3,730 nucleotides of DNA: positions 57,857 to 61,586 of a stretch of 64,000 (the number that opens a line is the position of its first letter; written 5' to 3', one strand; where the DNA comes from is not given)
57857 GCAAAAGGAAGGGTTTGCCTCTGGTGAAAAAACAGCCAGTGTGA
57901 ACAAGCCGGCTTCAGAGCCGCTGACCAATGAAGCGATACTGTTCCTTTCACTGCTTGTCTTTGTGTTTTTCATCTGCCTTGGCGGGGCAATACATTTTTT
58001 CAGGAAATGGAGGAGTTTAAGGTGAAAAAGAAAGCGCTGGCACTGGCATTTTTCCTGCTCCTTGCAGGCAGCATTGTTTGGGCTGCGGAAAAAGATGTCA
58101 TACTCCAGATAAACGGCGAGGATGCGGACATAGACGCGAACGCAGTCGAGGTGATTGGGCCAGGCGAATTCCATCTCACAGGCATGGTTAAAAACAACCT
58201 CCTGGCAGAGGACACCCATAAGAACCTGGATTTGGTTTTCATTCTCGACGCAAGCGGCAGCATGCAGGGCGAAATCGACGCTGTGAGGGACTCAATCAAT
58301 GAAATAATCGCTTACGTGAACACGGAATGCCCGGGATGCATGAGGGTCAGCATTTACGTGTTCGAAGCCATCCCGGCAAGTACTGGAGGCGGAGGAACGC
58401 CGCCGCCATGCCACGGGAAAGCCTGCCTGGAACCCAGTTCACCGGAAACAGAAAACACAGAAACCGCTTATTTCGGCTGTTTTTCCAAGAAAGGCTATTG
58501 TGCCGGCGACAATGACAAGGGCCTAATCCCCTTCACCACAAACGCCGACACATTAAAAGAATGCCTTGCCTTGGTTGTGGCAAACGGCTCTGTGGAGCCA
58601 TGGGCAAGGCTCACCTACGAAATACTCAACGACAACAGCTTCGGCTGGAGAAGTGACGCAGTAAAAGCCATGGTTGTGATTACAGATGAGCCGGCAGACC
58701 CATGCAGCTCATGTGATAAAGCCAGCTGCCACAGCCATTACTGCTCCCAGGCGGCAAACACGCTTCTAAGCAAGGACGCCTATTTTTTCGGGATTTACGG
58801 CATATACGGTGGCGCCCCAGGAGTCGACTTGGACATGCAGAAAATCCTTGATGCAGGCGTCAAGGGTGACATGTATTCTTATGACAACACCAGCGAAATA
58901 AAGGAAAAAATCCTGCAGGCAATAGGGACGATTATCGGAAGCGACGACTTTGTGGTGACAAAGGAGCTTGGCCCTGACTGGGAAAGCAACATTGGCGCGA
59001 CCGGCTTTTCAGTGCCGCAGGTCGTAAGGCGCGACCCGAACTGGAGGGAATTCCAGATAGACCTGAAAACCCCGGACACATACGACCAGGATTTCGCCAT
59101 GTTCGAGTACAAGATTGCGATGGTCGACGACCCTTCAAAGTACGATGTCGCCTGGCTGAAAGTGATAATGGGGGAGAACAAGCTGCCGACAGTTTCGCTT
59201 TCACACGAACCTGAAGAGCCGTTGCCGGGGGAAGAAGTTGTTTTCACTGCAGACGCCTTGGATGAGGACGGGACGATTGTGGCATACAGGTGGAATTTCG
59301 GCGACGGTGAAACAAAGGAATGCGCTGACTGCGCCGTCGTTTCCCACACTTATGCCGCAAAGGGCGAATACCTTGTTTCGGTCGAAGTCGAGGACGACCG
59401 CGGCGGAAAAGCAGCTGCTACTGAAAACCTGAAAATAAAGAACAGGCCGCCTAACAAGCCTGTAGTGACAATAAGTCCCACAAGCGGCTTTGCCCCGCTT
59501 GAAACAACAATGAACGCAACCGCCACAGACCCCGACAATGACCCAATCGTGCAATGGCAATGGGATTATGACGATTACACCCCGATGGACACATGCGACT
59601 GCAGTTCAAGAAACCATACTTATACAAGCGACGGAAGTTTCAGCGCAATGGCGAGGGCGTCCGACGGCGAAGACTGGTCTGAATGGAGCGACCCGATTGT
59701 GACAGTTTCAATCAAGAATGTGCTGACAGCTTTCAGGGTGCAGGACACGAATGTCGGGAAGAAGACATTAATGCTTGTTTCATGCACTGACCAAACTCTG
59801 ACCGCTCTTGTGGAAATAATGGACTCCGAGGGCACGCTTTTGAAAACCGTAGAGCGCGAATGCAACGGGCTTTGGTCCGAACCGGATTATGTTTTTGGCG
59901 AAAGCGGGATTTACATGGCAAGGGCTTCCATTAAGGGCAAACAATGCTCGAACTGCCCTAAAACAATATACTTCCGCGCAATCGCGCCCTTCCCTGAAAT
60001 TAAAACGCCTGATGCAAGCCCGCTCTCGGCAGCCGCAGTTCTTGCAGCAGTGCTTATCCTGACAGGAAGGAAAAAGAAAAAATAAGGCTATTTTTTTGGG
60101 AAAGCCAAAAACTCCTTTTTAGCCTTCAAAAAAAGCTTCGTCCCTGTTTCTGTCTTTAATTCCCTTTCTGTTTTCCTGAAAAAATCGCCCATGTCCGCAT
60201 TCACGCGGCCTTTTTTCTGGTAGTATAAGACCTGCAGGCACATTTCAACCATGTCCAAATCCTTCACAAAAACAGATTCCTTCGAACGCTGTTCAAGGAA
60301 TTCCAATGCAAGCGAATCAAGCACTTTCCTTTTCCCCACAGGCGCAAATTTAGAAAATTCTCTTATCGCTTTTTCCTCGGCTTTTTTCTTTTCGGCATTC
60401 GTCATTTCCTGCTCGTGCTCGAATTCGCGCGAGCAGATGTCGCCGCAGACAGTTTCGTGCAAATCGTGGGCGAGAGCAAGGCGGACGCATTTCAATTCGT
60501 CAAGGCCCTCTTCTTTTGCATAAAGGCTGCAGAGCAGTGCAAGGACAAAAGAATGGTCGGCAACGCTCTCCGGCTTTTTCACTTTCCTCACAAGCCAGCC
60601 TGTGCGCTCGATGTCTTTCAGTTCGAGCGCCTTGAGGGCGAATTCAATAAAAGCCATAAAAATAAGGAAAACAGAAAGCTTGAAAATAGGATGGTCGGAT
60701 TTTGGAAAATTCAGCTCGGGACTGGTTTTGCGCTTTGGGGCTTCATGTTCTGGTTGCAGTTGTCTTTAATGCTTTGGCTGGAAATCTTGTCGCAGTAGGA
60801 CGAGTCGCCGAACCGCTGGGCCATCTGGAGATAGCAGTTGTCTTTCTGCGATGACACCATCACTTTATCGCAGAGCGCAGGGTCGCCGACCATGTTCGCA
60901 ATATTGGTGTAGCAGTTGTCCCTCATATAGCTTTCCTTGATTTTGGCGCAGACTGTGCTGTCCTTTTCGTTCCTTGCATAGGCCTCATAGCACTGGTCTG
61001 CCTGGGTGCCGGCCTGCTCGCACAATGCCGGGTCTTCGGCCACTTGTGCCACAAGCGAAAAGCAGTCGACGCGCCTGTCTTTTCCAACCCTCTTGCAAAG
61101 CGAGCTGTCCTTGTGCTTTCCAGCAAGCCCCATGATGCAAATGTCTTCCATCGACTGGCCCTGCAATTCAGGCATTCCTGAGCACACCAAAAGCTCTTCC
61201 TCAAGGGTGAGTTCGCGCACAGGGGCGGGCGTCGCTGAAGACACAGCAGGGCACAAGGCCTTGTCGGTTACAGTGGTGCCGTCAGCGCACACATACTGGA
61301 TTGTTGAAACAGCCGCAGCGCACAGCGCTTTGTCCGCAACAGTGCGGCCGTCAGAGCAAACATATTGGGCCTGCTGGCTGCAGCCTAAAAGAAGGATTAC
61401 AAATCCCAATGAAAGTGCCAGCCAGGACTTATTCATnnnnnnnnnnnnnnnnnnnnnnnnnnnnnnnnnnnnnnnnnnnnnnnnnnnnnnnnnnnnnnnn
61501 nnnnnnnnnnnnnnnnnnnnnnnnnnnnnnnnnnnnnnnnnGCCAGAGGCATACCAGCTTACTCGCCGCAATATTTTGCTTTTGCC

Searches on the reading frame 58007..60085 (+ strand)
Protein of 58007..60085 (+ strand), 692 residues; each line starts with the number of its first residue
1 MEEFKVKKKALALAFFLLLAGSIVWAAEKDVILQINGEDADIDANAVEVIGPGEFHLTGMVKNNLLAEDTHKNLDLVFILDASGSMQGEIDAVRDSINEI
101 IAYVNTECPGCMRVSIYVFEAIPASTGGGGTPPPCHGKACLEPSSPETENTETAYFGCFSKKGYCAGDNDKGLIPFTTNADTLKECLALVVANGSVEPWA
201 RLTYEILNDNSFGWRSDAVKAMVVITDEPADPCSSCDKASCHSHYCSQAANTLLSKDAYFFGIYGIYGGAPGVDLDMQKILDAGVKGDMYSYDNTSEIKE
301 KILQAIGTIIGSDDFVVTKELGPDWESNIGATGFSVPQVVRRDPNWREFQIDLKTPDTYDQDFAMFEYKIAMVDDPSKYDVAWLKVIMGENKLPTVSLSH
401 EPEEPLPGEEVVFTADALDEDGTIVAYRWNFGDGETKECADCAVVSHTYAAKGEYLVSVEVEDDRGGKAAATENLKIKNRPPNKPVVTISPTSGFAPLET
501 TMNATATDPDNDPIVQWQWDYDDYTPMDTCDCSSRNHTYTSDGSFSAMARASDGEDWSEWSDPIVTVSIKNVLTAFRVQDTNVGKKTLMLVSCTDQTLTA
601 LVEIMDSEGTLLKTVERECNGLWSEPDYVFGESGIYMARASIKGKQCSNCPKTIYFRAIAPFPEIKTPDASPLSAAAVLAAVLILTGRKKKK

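Call 47: search_protein_families(library=pfam, proteins=[window:58007-60085:+], max_evalue=0.001)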
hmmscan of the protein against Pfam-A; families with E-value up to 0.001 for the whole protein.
window:58007-60085:+ (692 aa): 5 families
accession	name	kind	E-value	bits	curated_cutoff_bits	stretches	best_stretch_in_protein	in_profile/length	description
PF18911.6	PKD_4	-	6.2e-26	90.7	27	2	392-474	2-80/85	PKD domain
PF00801.26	PKD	-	3.1e-23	82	23.5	2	407-473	13-77/80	PKD domain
PF22352.2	K319L-like_PKD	-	2.3e-06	27.9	27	1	406-472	9-79/84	K319L-like, PKD domain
PF00092.34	VWA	-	0.00033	21.4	23.8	0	75-119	1-45/174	von Willebrand factor type A domain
PF25106.1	VWA_4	-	0.00077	19.5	27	0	76-105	2-31/169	von Willebrand factor A domain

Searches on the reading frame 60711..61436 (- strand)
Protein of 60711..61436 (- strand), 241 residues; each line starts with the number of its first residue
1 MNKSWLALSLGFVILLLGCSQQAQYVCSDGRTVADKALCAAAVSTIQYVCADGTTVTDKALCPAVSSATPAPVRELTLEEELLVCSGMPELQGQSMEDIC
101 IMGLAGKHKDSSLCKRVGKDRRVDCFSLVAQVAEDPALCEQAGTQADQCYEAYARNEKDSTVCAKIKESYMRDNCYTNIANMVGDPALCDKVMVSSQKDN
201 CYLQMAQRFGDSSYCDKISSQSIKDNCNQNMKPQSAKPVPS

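Call 4: search_protein_families(library=pfam, proteins=[window:60711-61436:-], max_evalue=10)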
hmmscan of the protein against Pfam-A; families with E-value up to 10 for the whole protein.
window:60711-61436:- (241 aa): 0 families

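Call 5: search_protein_families(library=ncbifam, proteins=[window:60711-61436:-], max_evalue=10)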
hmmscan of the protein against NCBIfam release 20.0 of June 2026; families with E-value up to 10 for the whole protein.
window:60711-61436:- (241 aa): 2 families
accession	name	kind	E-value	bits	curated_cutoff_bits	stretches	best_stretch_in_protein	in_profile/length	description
NF007463.0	PRK10040.1-2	equivalog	0.066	13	93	0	19-40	34-54/58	hypothetical protein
NF041830.1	RR_TF_ErdR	exception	0.15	11.7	390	1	191-222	80-111/213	response regulator transcription factor ErdR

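Call 67: search_protein_families(library=phrogs, proteins=[window:60711-61436:-], max_evalue=0.01)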
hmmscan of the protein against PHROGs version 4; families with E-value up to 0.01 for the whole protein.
window:60711-61436:- (241 aa): 0 families
